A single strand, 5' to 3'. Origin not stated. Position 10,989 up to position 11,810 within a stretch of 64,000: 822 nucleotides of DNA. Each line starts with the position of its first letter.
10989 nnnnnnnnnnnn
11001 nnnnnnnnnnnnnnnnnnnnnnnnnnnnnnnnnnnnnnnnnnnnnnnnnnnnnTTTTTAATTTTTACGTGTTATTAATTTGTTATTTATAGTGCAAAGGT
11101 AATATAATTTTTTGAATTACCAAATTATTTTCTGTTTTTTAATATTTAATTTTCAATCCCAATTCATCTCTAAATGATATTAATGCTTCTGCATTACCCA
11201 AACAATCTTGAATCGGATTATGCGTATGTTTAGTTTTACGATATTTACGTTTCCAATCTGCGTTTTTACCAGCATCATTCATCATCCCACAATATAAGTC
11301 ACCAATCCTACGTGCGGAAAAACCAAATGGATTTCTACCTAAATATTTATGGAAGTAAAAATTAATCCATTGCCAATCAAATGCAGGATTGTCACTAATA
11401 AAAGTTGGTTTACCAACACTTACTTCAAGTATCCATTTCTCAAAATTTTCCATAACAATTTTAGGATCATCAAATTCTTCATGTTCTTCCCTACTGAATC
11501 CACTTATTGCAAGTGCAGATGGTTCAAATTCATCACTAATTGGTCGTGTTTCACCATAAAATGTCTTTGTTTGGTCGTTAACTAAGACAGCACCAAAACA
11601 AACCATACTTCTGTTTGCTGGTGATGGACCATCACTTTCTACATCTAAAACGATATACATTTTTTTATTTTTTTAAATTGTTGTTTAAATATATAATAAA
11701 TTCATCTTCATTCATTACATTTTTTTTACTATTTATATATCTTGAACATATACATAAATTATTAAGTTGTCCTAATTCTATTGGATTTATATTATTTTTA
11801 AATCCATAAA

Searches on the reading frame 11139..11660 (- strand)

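Call 39: search_protein_families(library=phrogs, max_evalue=0.001, proteins=[window:11139-11660:-])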
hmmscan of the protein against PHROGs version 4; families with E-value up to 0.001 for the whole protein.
window:11139-11660:- (173 aa): 1 family
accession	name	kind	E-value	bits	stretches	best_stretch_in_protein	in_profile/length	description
phrog_192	-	DNA, RNA and nucleotide metabolism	4e-09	37.3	1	1-166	107-273/397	DNA polymerase exonuclease subunit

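Call 43: search_protein_families(library=pfam, max_evalue=1, proteins=[window:11139-11660:-])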
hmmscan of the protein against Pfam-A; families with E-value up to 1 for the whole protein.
window:11139-11660:- (173 aa): 2 families
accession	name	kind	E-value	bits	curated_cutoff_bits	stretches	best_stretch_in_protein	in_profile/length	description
PF16473.11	Rv2179c-like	-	7.9e-05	22.9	27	1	3-159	3-172/177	3'-5' exoribonuclease Rv2179c-like domain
PF00929.31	RNase_T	-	0.0065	17.5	24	1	3-159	1-163/164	Exonuclease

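Call 66: search_protein_families(library=ncbifam, max_evalue=0.1, proteins=[window:11139-11660:-])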
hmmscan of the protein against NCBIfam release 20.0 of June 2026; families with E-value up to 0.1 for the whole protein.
window:11139-11660:- (173 aa): 4 families
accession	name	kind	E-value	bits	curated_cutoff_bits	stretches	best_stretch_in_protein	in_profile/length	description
NF006316.0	PRK08517.1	equivalog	0.01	15.2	247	1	2-106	72-171/270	3'-5' exonuclease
TIGR01405.1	polC_Gram_pos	equivalog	0.025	12.2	1043.45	1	2-107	191-292/1211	DNA polymerase III subunit alpha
NF001688.0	PRK00448.1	equivalog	0.029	11.8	873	1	2-105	425-524/1445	PolC-type DNA polymerase III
NF004316.1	PRK05711.1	equivalog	0.03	13.9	196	1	3-106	4-105/234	DNA polymerase III subunit epsilon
